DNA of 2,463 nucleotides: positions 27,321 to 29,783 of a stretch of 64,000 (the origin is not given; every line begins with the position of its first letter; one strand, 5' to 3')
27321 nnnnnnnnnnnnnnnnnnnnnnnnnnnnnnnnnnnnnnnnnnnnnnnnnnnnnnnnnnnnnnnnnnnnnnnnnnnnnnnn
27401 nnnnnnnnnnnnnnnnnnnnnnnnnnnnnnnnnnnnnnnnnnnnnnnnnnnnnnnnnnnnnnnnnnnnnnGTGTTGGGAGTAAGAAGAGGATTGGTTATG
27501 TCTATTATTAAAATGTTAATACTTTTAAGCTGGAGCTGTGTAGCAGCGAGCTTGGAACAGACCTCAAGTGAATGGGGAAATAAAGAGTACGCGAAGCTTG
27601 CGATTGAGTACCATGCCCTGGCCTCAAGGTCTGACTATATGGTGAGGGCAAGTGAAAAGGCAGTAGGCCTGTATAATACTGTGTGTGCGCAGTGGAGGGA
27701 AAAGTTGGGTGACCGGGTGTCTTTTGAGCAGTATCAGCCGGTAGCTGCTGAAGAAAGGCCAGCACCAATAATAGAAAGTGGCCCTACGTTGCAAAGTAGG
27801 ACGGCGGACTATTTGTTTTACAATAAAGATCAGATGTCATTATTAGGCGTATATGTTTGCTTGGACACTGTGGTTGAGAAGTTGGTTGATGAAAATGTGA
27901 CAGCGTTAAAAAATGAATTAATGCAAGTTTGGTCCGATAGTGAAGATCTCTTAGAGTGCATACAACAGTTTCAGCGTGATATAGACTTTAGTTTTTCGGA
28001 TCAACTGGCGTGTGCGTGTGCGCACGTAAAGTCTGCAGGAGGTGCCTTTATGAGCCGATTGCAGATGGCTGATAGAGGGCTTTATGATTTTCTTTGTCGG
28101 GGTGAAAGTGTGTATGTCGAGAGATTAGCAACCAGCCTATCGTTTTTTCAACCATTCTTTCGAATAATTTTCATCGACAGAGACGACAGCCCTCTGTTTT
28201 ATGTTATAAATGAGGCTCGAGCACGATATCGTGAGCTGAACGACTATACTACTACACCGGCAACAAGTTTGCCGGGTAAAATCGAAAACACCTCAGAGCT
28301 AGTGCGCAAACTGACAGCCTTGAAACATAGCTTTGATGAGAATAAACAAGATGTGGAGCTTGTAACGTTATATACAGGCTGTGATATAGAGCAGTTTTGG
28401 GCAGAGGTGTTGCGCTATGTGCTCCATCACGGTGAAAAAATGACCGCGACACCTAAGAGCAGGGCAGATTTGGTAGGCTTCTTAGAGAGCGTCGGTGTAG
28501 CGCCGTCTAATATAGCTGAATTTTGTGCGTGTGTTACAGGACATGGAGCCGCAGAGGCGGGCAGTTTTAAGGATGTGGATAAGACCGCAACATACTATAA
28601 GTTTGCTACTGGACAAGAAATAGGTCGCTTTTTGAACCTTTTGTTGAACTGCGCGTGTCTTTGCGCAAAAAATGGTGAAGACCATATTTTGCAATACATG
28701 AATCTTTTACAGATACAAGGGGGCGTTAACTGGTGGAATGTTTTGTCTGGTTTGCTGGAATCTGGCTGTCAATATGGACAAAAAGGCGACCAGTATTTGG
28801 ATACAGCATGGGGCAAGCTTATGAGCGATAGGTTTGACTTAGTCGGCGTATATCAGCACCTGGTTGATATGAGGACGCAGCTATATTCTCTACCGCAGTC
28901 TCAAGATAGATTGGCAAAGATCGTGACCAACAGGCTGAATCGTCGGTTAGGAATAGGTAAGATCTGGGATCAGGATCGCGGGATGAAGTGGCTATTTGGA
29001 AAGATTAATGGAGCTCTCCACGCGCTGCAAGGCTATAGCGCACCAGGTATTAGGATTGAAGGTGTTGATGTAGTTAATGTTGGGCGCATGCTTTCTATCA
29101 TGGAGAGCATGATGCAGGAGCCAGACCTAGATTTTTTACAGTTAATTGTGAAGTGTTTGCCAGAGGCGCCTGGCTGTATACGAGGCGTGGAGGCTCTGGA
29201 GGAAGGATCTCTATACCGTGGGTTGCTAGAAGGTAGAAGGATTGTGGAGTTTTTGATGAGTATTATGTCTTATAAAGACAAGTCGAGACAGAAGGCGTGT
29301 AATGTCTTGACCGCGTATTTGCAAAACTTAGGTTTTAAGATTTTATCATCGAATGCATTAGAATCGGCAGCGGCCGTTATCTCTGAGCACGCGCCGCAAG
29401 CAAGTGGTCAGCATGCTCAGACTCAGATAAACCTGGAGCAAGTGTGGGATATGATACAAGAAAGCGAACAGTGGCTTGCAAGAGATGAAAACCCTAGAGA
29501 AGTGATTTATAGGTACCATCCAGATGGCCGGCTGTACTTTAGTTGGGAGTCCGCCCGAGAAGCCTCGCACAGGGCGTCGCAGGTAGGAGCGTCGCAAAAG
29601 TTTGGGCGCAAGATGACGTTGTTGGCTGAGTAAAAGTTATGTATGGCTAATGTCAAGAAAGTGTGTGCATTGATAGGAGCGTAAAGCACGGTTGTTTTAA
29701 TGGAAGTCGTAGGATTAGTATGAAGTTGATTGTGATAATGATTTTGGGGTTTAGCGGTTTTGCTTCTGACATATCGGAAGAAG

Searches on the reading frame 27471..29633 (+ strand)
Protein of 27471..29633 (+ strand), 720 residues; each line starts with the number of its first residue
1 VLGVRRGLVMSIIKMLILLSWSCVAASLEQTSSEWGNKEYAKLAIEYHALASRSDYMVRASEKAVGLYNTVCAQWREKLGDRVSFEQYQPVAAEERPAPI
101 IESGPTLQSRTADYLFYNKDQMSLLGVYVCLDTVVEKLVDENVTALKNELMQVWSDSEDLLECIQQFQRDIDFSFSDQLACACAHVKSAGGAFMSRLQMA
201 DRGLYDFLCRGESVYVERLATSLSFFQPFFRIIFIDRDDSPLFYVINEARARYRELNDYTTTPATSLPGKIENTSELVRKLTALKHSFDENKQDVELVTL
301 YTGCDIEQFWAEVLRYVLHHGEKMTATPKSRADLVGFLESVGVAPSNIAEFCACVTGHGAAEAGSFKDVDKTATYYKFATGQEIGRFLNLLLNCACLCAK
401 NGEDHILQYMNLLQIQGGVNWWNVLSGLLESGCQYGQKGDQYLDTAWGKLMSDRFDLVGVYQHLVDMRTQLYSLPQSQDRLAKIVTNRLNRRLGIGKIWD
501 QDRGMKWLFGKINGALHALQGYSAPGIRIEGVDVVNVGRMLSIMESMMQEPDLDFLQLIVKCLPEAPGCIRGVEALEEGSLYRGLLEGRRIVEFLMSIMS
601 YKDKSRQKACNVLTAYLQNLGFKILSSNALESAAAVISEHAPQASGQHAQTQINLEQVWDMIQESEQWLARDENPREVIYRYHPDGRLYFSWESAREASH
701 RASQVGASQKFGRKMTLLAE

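Call 7: search_protein_families(library=pfam, proteins=[window:27471-29633:+], max_evalue=0.01)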
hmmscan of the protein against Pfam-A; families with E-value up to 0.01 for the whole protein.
window:27471-29633:+ (720 aa): 0 families

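Call 8: search_protein_families(library=ncbifam, proteins=[window:27471-29633:+], max_evalue=0.01)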
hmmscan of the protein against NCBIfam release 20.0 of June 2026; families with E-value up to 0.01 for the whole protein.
window:27471-29633:+ (720 aa): 0 families

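Call 12: find_related_loci(query=window:27471-29633:+, collection=genome_contigs, flank=10000)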
Query window:27471-29633:+ (720 aa) in genome_contigs; peptide patterns used: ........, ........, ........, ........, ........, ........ (x = any residue, [..] = any of these).
12 stretches matched a pattern, but none encodes a relative of the query by tblastn (E <= 1e-3).

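Call 28: search_protein_representatives(alignment_id=A2)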
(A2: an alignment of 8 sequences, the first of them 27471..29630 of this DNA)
Query: 8 sequences, 712 profile positions. Proteins with E-value up to 0.001 (for the whole library): 31; up to 1e-10: 28; up to 1e-30: 18. The best 31 are listed.
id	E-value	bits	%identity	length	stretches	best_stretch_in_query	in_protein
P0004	1.0e-291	986.0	-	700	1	2-684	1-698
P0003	2.9e-284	961.3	-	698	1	1-685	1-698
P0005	3.2e-272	921.5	-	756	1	1-697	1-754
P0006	2.1e-271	918.8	-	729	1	2-710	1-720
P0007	1.9e-270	915.6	-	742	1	2-710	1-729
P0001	1.4e-217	740.9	-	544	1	167-711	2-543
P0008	3.5e-136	471.8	-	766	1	28-704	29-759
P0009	5.8e-127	441.3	-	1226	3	183-677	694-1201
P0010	3.0e-123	429.1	-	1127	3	2-311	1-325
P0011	9.2e-111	387.8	-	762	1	6-679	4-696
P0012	5.4e-89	315.9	-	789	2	147-607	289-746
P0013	5.4e-83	296.0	-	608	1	128-679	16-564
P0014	1.6e-68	248.2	-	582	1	135-676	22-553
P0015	2.7e-51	191.2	-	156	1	2-149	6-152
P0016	3.1e-51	191.0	-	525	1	203-679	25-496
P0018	1.8e-42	162.0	-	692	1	101-679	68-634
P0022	3.9e-24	101.4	-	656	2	415-682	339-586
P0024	2.2e-18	82.4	-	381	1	440-685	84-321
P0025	3.7e-18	81.7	-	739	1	7-677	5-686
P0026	1.8e-17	79.4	-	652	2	2-263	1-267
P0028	2.2e-14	69.2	-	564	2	297-683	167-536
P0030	6.4e-10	54.5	-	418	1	429-676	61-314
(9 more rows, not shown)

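Call 30: list_cluster_members(proteins=[P0011, P0018, P0022, P0024, P0025, P0026, P0028, P0030, P0008, P0015])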
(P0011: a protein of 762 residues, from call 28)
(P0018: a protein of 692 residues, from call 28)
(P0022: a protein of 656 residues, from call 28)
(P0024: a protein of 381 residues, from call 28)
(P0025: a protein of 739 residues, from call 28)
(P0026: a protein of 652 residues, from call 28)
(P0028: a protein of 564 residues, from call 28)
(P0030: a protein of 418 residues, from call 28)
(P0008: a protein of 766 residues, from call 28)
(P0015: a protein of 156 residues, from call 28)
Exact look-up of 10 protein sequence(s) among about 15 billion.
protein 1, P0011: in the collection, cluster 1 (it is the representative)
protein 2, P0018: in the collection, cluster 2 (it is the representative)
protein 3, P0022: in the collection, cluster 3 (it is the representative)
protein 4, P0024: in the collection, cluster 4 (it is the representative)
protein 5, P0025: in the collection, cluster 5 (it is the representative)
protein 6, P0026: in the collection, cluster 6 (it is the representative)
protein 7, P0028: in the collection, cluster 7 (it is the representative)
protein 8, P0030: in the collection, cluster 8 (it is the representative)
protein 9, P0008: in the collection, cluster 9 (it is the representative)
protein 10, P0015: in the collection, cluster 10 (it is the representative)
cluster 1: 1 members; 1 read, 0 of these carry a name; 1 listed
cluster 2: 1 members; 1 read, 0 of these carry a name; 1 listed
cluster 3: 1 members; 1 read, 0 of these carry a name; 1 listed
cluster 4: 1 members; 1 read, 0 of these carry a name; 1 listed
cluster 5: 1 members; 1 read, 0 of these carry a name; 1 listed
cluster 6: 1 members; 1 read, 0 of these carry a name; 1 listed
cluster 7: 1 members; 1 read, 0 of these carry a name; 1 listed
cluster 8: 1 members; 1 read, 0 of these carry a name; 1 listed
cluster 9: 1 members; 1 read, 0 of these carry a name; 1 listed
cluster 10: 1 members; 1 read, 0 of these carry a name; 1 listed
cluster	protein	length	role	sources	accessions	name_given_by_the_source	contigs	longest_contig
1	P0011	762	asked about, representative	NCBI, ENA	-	-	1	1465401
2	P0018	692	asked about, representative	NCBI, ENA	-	-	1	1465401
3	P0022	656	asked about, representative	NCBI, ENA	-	-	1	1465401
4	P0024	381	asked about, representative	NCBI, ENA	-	-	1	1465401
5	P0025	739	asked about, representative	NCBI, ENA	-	-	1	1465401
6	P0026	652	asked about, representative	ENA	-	-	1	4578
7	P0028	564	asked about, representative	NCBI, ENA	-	-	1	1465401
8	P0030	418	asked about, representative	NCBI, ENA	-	-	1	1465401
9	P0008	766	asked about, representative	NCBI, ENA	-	-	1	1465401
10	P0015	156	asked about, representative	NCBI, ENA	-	-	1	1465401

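Call 31: find_encoding_contigs(protein=P0026, flank=5000, max_places=3)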
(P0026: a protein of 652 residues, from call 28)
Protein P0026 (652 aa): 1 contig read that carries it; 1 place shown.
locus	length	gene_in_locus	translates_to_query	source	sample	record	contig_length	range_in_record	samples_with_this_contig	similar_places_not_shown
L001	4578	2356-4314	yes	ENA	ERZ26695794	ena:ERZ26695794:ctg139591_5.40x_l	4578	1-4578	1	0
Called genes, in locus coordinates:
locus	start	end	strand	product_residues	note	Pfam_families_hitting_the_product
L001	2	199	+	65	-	?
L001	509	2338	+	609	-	-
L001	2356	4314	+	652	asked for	-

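Call 32: find_encoding_contigs(protein=P0015, flank=2000, max_places=3)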
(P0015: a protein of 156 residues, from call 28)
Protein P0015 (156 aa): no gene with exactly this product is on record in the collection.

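Call 34: find_related_loci(query=P0011, collection=genome_contigs, flank=10000)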
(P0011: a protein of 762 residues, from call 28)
Query P0011 (762 aa) in genome_contigs; peptide patterns used: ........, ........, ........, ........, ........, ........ (x = any residue, [..] = any of these).
13 stretches matched a pattern, but none encodes a relative of the query by tblastn (E <= 1e-3).
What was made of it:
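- Tried and rejected: Genome_contigs scans with a paralog and with an out-of-window member were empty (calls 12, 34).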

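Call 57: predict_structure(alignment_id=A3)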
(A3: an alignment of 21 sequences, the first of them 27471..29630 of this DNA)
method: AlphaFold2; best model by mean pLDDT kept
length: 720 residues; sequences in the alignment: 21
mean_pLDDT: 78.3   pTM: 0.66
mean pLDDT of the five models: 78.3, 76.2, 75.5, 74.4, 74.1
residues with pLDDT >= 90: 151; 70-90: 401; 50-70: 99; < 50: 69
segments of 3 or more residues with pLDDT < 50: 1-3, 28-33, 502-506, 521-525, 644-649, 673-684, 686-694, 704-720
pLDDT, mean of each block of 10 residues (from residue 1): 58 81 61 62 86 86 90 86 67 71 72 86 84 82 88 79 91 90 89 82 91 92 90 78 90 78 62 91 92 88 86 88 85 94 93 77 71 91 92 80 79 85 90 85 88 79 90 87 88 77 49 53 53 87 92 93 70 82 85 87 84 85 68 74 51 76 78 46 43 48 49 39
secondary structure, 60 per line:
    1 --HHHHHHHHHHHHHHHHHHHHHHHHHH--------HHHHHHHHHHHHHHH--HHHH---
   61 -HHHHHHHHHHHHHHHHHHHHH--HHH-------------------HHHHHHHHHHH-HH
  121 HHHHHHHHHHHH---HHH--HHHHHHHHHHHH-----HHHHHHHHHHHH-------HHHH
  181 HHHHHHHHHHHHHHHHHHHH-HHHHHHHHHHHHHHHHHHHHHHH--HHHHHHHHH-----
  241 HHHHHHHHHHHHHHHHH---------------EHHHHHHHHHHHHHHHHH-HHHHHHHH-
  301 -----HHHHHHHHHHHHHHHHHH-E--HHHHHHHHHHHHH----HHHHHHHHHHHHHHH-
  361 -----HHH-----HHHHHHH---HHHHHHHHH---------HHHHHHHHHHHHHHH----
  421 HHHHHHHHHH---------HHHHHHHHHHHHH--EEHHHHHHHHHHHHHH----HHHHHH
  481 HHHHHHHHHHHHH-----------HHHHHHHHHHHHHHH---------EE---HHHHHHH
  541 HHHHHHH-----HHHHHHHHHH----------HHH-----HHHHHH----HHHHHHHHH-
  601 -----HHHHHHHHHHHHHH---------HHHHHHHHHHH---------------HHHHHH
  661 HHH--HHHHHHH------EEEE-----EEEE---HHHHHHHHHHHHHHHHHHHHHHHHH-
elements in order (helices of 4 or more, strands of 3 or more residues): H3-28 H37-51 H54-57 H62-82 H107-117 H119-132 H141-152 H158-169 H177-200 H202-224 H227-235 H241-257 H274-290 H292-299 H306-323 H328-340 H345-359 H374-380 H384-392 H402-416 H421-430 H440-452 H457-470 H475-493 H505-519 H534-547 H553-562 H581-586 H591-599 H606-619 H629-639 H655-663 H666-672 E679-682 E688-691 H695-719

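Call 61: fold_search(model_id=the predicted structure, library=pdb)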
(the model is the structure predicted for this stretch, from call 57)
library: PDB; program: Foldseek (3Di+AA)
matches with E <= 10: 274; with E <= 0.001: 0
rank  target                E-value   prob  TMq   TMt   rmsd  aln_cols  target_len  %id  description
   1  8cwy_A                1.0e-03  0.72  0.08  0.11  23.7       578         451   13  Accurate computational design of genetically encoded 3D protein crystals (released 2023-11-01)
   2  8c6j_S                5.3e-02  0.51  0.14  0.15  24.1       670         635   11  Human spliceosomal PM5 C* complex (released 2023-07-12)
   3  7y4i_A                8.5e-02  0.44  0.14  0.13  20.4       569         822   10  Crystal structure of SPINDLY in complex with GDP (released 2022-12-07)
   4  4c0q_B                1.4e-01  0.23  0.13  0.13  25.9       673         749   10  Transportin 3 in complex with Ran(Q69L)GTP (released 2014-01-22)
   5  7rqf_A                1.6e-01  0.25  0.12  0.15  31.3       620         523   11  Crystal Structure of LbcA (lipoprotein binding partner of CtpA) of Pseudomonas aeruginosa (released 2022-04-27)
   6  8csp_4                1.7e-01  0.35  0.14  0.17  21.4       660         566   10  Human mitochondrial small subunit assembly intermediate (State A) (released 2022-12-14)
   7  6yle_D                1.7e-01  0.18  0.13  0.15  23.5       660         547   11  Rix1-Rea1 pre-60S particle - Rix1-subcomplex, body 3 (rigid body refinement) (released 2020-07-29)
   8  8v3b_a                1.9e-01  0.33  0.12  0.18  22.6       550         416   11  Computational Designed Nanocage O43_129_+4 (released 2024-03-13)
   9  8dtf_A                2.1e-01  0.54  0.17  0.16  17.7       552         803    9  Cryo-EM structure of the full length Arabidopsis SPY with complete TPRs (released 2023-03-08)
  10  6en4_C                2.1e-01  0.44  0.18  0.16  22.1       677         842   12  SF3b core in complex with a splicing modulator (released 2018-06-20)
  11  6gx9_B                2.4e-01  0.44  0.18  0.15  22.7       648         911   12  Crystal structure of the TNPO3 - CPSF6 RSLD complex (released 2019-03-13)
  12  7yxy                  2.5e-01  0.30  0.18  0.11  19.3       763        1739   10  Cryo-EM structure of USP9X, local refinement of monomer (released 2022-03-02)
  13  8fn4_4                2.8e-01  0.16  0.12  0.12  25.5       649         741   11  Cryo-EM structure of RNase-treated RESC-A in trypanosomal RNA editing (released 2023-07-19)
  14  6ted_Q                3.5e-01  0.12  0.11  0.09  23.4       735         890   12  Structure of complete, activated transcription complex Pol II-DSIF-PAF-SPT6 uncovers allosteric elongation activation  (released 2020-07-22)
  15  7som_F                4.6e-01  0.21  0.13  0.11  28.7       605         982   12  Ciliary C2 central pair apparatus isolated from Chlamydomonas reinhardtii (released 2022-04-13)
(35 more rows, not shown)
